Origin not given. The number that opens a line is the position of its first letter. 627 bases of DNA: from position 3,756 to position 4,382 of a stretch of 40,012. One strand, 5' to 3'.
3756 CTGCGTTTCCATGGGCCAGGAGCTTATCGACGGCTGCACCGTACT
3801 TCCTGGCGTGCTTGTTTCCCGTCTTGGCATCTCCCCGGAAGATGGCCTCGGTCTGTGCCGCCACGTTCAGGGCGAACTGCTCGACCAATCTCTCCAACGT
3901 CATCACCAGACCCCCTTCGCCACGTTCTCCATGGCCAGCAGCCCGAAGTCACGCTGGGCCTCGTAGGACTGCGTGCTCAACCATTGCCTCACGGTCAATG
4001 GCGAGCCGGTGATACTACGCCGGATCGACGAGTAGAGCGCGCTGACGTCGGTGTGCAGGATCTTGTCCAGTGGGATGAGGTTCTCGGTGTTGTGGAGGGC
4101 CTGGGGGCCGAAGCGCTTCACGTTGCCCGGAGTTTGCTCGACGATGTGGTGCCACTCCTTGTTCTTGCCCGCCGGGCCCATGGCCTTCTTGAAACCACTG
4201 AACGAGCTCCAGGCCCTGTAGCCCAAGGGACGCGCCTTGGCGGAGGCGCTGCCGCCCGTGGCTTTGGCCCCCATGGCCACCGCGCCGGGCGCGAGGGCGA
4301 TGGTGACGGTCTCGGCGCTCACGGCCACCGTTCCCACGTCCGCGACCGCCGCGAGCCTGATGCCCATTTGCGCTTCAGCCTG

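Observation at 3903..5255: SitA-like lipoprotein polymorphic toxin with a WHH/HNH nuclease C-terminus and an overlapping immunity gene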

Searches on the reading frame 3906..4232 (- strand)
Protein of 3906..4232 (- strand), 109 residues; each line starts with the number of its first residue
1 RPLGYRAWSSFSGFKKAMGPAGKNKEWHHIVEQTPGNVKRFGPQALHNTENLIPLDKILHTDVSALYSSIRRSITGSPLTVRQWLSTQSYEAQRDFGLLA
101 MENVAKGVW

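Call 9: search_protein_families(library=pfam, proteins=[window:3906-4232:-], max_evalue=10)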
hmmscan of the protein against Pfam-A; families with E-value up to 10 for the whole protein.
seq(109 aa): 2 families
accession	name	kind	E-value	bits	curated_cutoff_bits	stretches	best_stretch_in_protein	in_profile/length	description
PF13391.12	HNH_2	-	0.095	13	21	1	27-61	14-56/66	HNH endonuclease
PF21498.3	Obc1_C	-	0.17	11.2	27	1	68-101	333-365/370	Oxalate biosynthetic component 1, C-terminal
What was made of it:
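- On HNH/EndoVII (His-Me) nuclease superfamily: Window protein: HNH_2 at 13 bits, E=0.095, below the cutoff (call 9).
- The window protein itself reaches only E=0.095 against HNH_2 (call 9).
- Tried and rejected: Pfam on the tip alone at E<=10 gave only a marginal HNH_2 hit (call 9).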

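Call 10: search_solved_structures(query=window:3906-4232:-, max_evalue=10, show_alignments=3)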
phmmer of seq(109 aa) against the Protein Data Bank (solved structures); distinct sequences matched with E-value up to 10: 1.
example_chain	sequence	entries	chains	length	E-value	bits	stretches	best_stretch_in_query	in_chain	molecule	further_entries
4mks_A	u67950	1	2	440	0.94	12.9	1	8-47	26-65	Enolase 2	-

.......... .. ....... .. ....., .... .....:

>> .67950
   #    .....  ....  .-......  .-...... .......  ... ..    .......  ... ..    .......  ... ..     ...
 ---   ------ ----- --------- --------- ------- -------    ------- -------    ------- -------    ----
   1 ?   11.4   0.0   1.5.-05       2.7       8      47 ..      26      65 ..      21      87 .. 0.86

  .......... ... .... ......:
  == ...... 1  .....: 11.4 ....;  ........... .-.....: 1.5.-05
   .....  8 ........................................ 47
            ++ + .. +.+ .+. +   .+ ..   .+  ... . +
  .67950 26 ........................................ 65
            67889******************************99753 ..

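Call 11: find_homologous_proteins(query=window:3906-4232:-, max_evalue=0.001)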
Query seq(109 aa) (109 aa): 107 proteins with E <= 0.001 among 108 candidates.
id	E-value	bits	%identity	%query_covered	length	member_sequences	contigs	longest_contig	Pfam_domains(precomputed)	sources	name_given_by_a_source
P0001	6.6e-60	218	89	100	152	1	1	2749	-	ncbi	ncbi:MAG: hypothetical protein EOO72_03145, partial [Myxococcaceae bacterium]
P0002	7.6e-52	192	80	100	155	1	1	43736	-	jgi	jgi:hypothetical protein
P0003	3.6e-51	190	76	99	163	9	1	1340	-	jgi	jgi:hypothetical protein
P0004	3.2e-49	183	76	97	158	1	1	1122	-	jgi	jgi:hypothetical protein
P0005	5.9e-49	183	80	99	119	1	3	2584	-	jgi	jgi:hypothetical protein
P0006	4.1e-48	180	89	84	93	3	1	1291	-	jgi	-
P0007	4.2e-48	180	74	99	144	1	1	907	-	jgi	jgi:hypothetical protein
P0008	7.1e-47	176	73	99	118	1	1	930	-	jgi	jgi:hypothetical protein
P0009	2.1e-46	174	75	97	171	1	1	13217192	-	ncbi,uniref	ncbi:hypothetical protein [Archangium minus]|uniref:hypothetical protein n=1 Tax=Archangium minus Ta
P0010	6.5e-46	173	87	84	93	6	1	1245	-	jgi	jgi:hypothetical protein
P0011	1.4e-44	169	71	95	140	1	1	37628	-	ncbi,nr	ncbi:MAG: hypothetical protein EOO71_05265 [Myxococcaceae bacterium]|nr:MAG: hypothetical protein EO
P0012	1.8e-44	168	71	97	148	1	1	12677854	-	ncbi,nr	ncbi:hypothetical protein JQX13_13590 [Archangium violaceum]|nr:hypothetical protein [Archangium vio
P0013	2.5e-44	168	72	97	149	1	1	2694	-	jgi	jgi:hypothetical protein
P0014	3.8e-44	167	70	99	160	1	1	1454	-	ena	-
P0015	4.0e-44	167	72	99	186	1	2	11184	-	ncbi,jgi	jgi:hypothetical protein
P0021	1.3e-40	156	82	83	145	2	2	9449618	-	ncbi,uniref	ncbi:hypothetical protein [Corallococcus sp. AS-1-12]|uniref:hypothetical protein n=1 Tax=Corallococ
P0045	4.0e-35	138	64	94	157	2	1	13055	-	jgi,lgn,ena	-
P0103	1.3e-15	75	78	47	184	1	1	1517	-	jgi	jgi:hypothetical protein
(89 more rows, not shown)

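Call 16: search_solved_structures(query=A1, max_evalue=10, show_alignments=3)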
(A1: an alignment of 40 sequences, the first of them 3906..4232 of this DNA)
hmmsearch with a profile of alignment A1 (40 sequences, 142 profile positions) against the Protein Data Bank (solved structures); distinct sequences matched with E-value up to 10: 6.
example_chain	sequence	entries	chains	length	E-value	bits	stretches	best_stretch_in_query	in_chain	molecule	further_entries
8won_A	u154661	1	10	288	0.027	17.4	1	90-133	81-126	Major membrane protein I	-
8wol_1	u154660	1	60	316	0.03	17.3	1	90-133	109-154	Major membrane protein 1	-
9ksl_A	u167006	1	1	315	0.03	17.3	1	90-133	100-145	Major membrane protein I (MMP-I)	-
4mks_A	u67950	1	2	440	0.43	13.6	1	30-78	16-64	Enolase 2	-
9no4_I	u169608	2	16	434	1.1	12.3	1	34-86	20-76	Enolase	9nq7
1w6t_A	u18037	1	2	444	1.4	11.9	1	30-86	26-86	ENOLASE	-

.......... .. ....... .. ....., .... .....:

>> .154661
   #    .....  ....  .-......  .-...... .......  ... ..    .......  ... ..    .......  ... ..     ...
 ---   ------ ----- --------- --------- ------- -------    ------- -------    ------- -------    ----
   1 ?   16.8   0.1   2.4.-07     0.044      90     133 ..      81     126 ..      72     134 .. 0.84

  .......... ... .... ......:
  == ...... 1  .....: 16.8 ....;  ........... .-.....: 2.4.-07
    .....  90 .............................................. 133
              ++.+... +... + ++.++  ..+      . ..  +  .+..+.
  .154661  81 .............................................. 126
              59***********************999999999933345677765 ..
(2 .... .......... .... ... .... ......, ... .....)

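Call 23: predict_structure(alignment_id=A1)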
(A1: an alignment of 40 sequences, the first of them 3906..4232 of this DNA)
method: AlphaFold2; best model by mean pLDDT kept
length: 109 residues; sequences in the alignment: 40
mean_pLDDT: 95.0   pTM: 0.84
mean pLDDT of the five models: 95.0, 94.5, 92.6, 91.7, 87.2
residues with pLDDT >= 90: 103; 70-90: 2; 50-70: 2; < 50: 2
segments of 3 or more residues with pLDDT < 50: none
pLDDT, mean of each block of 10 residues (from residue 1): 75 97 98 95 96 98 98 97 97 98 97
secondary structure, 60 per line:
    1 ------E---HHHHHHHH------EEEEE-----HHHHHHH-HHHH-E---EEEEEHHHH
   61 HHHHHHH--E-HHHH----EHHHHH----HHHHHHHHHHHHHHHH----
elements in order: H11-18 E25-29 H35-41 H43-46 E52-56 H57-67 H72-75 H81-85 H90-105
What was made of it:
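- On HNH/EndoVII (His-Me) nuclease superfamily: The AlphaFold model (pLDDT 95) predicts strand 25-29, strand 52-56 and helix 57-67 in tip numbering (call 23).
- The AlphaFold model (pLDDT 95) has strand-strand-helix with these residues in the canonical places (call 23).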

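Call 37: fold_search(model_id=the predicted structure, library=pdb)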
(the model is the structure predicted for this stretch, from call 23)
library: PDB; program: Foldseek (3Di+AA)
matches with E <= 10: 27; with E <= 0.001: 0
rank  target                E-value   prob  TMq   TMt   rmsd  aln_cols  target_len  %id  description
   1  6af2_B                2.7e+00  0.01  0.17  0.14  11.8       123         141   15  Crystal structure of N-terminus deletion mutant of Mycobacterium avium diadenosine 5',5'''-P1,P4-tetraphosphate phosph (released 2019-08-14)
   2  3gwc_H                3.5e+00  0.03  0.26  0.14  12.5       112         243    9  Crystal structure of Mycobacterium tuberculosis thymidylate synthase X bound to FdUMP and FAD (released 2009-04-28)
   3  8v1t_A                5.2e+00  0.01  0.12  0.03  19.6       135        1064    9  Herpes simplex virus 1 polymerase holoenzyme bound to DNA and acyclovir triphosphate in closed conformation (released 2024-09-04)
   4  3gwc_D                5.5e+00  0.02  0.26  0.14  12.6       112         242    9  Crystal structure of Mycobacterium tuberculosis thymidylate synthase X bound to FdUMP and FAD (released 2009-04-28)
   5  6lod_D                5.9e+00  0.02  0.23  0.17  17.5       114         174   10  Cryo-EM structure of the air-oxidized photosynthetic alternative complex III from Roseiflexus castenholzii (released 2020-11-04)
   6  3zfw_A                5.9e+00  0.01  0.17  0.10  11.9        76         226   13  Crystal structure of the TPR domain of kinesin light chain 2 in complex with a tryptophan-acidic cargo peptide (released 2013-04-03)
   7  8pu3_C                5.9e+00  0.01  0.18  0.12  14.2       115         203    5  Complex of the toxin/antitoxin FaRel2/ATfaRel2 (released 2024-07-24)
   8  7y1c_A                5.9e+00  0.01  0.17  0.04  28.4       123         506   13  CryoEM structure of Klebsiella phage Kp9 tail complex applied with C6 symmetry (released 2023-06-14)
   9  8ahd_B                5.9e+00  0.01  0.15  0.08  15.3       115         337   19  The apo structure of the Corramycin phosphotransferase (released 2023-08-16)
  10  3gwc_C                6.3e+00  0.02  0.25  0.14  12.7       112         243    9  Crystal structure of Mycobacterium tuberculosis thymidylate synthase X bound to FdUMP and FAD (released 2009-04-28)
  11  9e2z_E                6.7e+00  0.03  0.27  0.09  12.4        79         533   14  Cryo-EM structure of human CMG helicase stalled at G4-containing DNA template (released 2025-03-26)
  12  6yxs                  6.7e+00  0.01  0.17  0.08  15.1       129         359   12  Crystal structure of the apo form of choline kinase from Plasmodium falciparum (released 2020-08-05)
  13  8tj5_P                7.1e+00  0.01  0.14  0.03  10.9        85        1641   14  Inner spoke ring of the yeast NPC (released 2023-10-11)
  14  9yc9_E                7.1e+00  0.00  0.12  0.03  19.5       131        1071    9  HSV replication fork complex bound to pritelivir (released 2025-12-31)
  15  6tif_B                7.6e+00  0.03  0.18  0.23  10.2        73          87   10  ReoM- Listeria monocytogenes (released 2020-06-10)
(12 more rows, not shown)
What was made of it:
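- Tried and rejected: Foldseek against PDB gave nothing with E<1 (call 37).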

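Call 44: search_protein_representatives(alignment_id=A1)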
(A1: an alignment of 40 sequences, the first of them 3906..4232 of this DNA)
Query: 40 sequences, 142 profile positions. Proteins with E-value up to 0.001 (for the whole library): 2234; up to 1e-10: 1585; up to 1e-30: 437. The best 150 are listed.
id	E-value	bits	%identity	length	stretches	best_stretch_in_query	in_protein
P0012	7.3e-59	213.8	-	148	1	2-142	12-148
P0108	3.9e-57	208.2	-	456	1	3-142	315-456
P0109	6.2e-57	207.6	-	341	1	3-142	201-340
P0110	1.9e-56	206.0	-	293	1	3-142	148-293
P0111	3.9e-56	205.0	-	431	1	3-142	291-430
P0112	3.5e-55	201.9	-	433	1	3-142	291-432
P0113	1.1e-54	200.3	-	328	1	3-142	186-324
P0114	1.8e-54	199.6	-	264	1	3-142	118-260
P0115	1.2e-52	193.6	-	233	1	31-142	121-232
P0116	9.9e-52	190.7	-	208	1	20-142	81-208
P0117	5.8e-51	188.2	-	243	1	16-142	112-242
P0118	1.2e-50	187.2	-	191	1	29-142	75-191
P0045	7.1e-50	184.7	-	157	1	6-142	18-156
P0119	8.5e-50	184.4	-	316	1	30-142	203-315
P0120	2.4e-49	182.9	-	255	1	20-142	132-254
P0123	2.0e-47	176.7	-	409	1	29-142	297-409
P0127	3.3e-46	172.8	-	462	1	29-142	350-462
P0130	7.6e-46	171.6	-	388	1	32-139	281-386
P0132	1.0e-45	171.2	-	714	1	32-142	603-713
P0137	3.0e-45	169.7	-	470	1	3-142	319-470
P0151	7.7e-44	165.1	-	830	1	30-142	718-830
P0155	8.9e-44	164.9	-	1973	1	20-138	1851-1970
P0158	1.2e-43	164.5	-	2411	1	32-142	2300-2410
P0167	1.3e-42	161.2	-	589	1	29-140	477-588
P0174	2.4e-42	160.3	-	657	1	18-138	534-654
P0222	7.6e-40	152.2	-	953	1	29-139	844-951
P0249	4.4e-39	149.7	-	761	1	29-139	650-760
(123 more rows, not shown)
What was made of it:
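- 2,234 clusters at E<=1e-3 and 437 at E<=1e-30 (call 44).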

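Call 47: search_protein_families(library=pfam, proteins=[P0155, P0158, P0151, P0132, P0222, P0249, P0174, P0167, P0108], max_evalue=0.01)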
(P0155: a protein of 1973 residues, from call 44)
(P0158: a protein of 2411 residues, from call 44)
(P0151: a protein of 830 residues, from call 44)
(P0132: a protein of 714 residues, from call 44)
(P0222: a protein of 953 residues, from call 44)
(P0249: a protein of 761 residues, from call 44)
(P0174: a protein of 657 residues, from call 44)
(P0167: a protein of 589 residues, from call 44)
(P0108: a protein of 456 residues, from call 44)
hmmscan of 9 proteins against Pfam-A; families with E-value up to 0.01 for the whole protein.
P0155 (1973 aa): 3 families
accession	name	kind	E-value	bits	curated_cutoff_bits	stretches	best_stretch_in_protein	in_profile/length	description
PF05593.20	RHS_repeat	-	2.1e-57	190.9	22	8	899-928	1-30/38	RHS Repeat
PF20148.4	DUF6531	-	8.2e-11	42.5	24.1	1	661-721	2-58/74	Domain of unknown function (DUF6531)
PF01841.26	Transglut_core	-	0.007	17.1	23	0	63-117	18-74/108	Transglutaminase-like superfamily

P0158 (2411 aa): 6 families
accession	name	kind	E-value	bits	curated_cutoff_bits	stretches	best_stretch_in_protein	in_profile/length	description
PF05593.20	RHS_repeat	-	3e-21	75.7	22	1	1825-1863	1-33/38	RHS Repeat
PF12256.14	TcdB_toxin_midN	-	4.5e-11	42.8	24.8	1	853-973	26-148/181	Insecticide toxin TcdB middle/N-terminal region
PF13517.12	FG-GAP_3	-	1.8e-09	38.5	26.9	0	801-869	1-58/61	FG-GAP-like repeat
PF01839.29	FG-GAP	-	1.4e-08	34.9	22.1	0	626-638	9-21/37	FG-GAP repeat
PF20041.5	DUF6443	-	0.00028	21.6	27.8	0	1372-1441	11-75/137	Domain of unknown function (DUF6443)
PF00404.24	Dockerin_1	-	0.006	17.2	22.9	0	499-524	3-24/57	Dockerin type I domain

P0151 (830 aa): 4 families
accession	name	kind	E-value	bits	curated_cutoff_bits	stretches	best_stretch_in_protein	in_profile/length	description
PF05593.20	RHS_repeat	-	5.5e-78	256.5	22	13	263-299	1-37/38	RHS Repeat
PF25023.1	TEN_YD-shell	-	5.1e-10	38.5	50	3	219-332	42-156/909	Teneurin YD-shell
PF02294.24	7kD_DNA_binding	-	0.00025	21.5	25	0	408-426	25-42/58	7kD DNA-binding domain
PF03527.20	RHS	-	0.0076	16.5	27.9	0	493-511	4-22/38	RHS protein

P0132 (714 aa): 1 family
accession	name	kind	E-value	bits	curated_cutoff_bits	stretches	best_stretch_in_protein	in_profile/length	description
PF05593.20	RHS_repeat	-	0.00058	20.6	22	0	36-61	3-29/38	RHS Repeat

P0222 (953 aa): 1 family
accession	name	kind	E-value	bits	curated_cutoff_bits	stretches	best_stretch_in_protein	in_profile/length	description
PF05593.20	RHS_repeat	-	1.4e-18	67.2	22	2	230-261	1-32/38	RHS Repeat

P0249 (761 aa): 1 family
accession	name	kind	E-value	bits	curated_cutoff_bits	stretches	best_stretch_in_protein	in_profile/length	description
PF05593.20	RHS_repeat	-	8.9e-12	45.5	22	1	5-39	1-36/38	RHS Repeat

P0174 (657 aa): 1 family
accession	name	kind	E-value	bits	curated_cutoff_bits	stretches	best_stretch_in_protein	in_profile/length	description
PF11924.14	IAT_beta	-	7.9e-07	29.3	22.3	1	138-314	106-226/279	Inverse autotransporter, beta-domain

P0167 (589 aa): 1 family
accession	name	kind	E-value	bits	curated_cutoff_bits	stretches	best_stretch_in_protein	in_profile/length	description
PF13988.11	DUF4225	-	1.3e-05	25.1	25.9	1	333-444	20-133/165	Protein of unknown function (DUF4225)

P0108 (456 aa): 0 families

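Call 49: find_encoding_contigs(protein=P0155, flank=3000, max_places=3)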
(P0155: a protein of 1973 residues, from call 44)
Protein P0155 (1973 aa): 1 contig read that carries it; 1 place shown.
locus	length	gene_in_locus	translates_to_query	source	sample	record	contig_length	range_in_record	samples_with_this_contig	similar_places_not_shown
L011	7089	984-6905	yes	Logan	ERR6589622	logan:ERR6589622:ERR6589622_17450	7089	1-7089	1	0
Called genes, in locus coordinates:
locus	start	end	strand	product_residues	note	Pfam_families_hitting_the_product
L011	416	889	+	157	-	-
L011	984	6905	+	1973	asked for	PF20148:DUF6531, PF25023:TEN_YD-shell, PF05593:RHS_repeat (weak), PF25023:TEN_YD-shell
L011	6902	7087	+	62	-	?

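Call 50: find_encoding_contigs(protein=P0009, flank=6000, max_places=3)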
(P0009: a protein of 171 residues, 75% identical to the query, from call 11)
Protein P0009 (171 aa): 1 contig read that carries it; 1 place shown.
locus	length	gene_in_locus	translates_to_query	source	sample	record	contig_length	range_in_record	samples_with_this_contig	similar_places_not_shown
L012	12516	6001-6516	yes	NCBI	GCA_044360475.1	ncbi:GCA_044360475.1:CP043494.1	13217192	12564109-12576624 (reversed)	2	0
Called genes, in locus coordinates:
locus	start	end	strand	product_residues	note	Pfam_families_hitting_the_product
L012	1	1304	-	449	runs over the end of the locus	-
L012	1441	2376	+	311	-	-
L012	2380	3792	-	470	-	PF01966:HD (faint), PF13286:HD_assoc (faint)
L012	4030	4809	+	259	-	PF01471:PG_binding_1, PF01510:Amidase_2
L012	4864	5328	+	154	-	PF07366:SnoaL, PF12680:SnoaL_2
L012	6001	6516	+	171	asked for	-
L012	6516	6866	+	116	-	PF09450:DUF2019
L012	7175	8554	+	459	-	PF17885:Smoa_sbd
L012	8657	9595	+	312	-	-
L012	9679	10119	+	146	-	-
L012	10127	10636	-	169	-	PF01047:MarR, PF12802:MarR_2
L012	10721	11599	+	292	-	-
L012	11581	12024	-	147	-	-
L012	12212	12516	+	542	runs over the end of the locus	PF06505:XylR_N, PF02830:V4R, PF00158:Sigma54_activat, PF14532:Sigma54_activ_2, PF07728:AAA_5, PF00004:AAA (faint), PF25601:AAA_lid_14, PF02954:HTH_8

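Call 52: find_encoding_contigs(protein=P0158, flank=3000, max_places=2)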
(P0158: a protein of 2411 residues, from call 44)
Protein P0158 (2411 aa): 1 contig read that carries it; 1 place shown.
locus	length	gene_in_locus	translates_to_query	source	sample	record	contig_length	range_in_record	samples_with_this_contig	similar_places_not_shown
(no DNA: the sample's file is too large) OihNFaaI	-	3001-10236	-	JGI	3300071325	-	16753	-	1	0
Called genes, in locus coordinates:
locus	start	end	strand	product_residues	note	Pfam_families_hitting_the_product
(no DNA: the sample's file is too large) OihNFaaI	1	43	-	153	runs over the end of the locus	-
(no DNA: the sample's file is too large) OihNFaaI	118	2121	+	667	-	PF15902:Sortilin-Vps10 (faint)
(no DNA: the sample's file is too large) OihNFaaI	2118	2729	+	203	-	-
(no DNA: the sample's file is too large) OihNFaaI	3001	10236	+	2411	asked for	PF13517:FG-GAP_3 (faint), PF01839:FG-GAP (faint), PF05593:RHS_repeat (faint), PF12256:TcdB_toxin_midN (weak), PF25023:TEN_YD-shell (weak)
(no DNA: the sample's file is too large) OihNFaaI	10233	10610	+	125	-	-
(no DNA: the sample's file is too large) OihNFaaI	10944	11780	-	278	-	PF13276:HTH_21, PF00665:rve, PF13683:rve_3, PF13333:rve_2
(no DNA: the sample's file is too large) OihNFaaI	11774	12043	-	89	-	PF01527:HTH_Tnp_1, PF02796:HTH_7 (weak), PF13384:HTH_23, PF13518:HTH_28 (weak), PF13551:HTH_29 (weak)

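Call 53: find_encoding_contigs(protein=P0151, flank=3000, max_places=2)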
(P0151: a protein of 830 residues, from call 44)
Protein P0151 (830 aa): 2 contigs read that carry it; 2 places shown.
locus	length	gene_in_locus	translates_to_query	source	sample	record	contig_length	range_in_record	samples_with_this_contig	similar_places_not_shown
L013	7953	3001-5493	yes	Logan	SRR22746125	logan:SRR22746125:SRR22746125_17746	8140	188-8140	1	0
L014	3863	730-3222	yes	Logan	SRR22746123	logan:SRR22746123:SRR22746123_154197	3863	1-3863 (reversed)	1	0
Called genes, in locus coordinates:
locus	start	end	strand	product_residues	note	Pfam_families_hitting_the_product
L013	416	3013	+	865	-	-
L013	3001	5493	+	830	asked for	PF05593:RHS_repeat, PF25023:TEN_YD-shell, PF05593:RHS_repeat, PF25023:TEN_YD-shell, PF05593:RHS_repeat (weak), PF25023:TEN_YD-shell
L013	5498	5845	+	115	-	PF13646:HEAT_2 (weak)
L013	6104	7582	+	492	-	PF05593:RHS_repeat, PF04234:CopC (faint), PF13205:Big_5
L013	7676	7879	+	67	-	PF05593:RHS_repeat (weak)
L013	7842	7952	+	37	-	?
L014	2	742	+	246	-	?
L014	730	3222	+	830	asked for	PF05593:RHS_repeat, PF25023:TEN_YD-shell, PF05593:RHS_repeat, PF25023:TEN_YD-shell, PF05593:RHS_repeat (weak), PF25023:TEN_YD-shell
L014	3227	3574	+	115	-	PF13646:HEAT_2 (weak)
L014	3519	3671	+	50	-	-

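Call 54: find_encoding_contigs(protein=P0174, flank=3000, max_places=2)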
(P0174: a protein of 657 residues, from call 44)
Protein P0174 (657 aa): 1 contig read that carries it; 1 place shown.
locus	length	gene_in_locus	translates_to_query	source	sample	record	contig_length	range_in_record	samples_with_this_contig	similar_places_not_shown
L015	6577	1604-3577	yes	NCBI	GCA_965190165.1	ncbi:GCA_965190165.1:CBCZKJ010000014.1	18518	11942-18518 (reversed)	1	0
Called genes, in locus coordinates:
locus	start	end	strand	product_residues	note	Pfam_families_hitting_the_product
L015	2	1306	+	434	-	?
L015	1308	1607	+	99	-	-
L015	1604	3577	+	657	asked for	PF11924:IAT_beta (weak)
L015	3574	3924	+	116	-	-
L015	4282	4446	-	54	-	-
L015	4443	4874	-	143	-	-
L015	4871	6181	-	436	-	-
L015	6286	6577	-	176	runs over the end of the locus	PF00383:dCMP_cyt_deam_1, PF14437:MafB19-deam, PF14439:Bd3614-deam (weak)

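Call 56: search_protein_families(library=pfam, proteins=[L012:6516-6863:+, L013:5498-5842:+, L015:3574-3921:+], max_evalue=0.1)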
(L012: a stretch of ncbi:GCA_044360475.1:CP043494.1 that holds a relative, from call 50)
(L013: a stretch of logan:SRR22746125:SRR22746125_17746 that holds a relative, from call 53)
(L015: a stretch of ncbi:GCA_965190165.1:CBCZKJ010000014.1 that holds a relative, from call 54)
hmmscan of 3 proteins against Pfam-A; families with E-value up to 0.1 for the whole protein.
L012:6516-6863:+ (116 aa): 2 families
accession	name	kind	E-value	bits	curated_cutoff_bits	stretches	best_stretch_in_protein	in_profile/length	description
PF09450.16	DUF2019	-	9.4e-10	38.8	23.3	1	4-105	1-103/105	Domain of unknown function (DUF2019)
PF13646.12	HEAT_2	-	0.00025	21.7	27.7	1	38-100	19-84/88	HEAT repeats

L013:5498-5842:+ (115 aa): 5 families
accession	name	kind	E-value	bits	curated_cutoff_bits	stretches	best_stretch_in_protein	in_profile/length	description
PF13646.12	HEAT_2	-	1.4e-05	25.7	27.7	1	48-91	28-72/88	HEAT repeats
PF24886.1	DUF7740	-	0.0011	19.5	28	1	54-91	11-49/65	Domain of unknown function (DUF7740)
PF19174.5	DUF5856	-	0.014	16.8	34.6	1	3-55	19-71/94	Family of unknown function (DUF5856)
PF02985.28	HEAT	-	0.073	13.8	23.5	0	55-74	5-24/31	HEAT repeat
PF19097.5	Snu56_snRNP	-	0.097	11.8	25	1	12-57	228-273/438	Snu56-like U1 small nuclear ribonucleoprotein component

L015:3574-3921:+ (116 aa): 1 family
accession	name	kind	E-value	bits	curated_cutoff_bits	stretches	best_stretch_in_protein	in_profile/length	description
PF09450.16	DUF2019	-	3.2e-05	24.3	23.3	1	14-106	9-102/105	Domain of unknown function (DUF2019)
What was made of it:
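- On DUF2019 (PF09450): Homologs score 24-39 bits (call 56).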
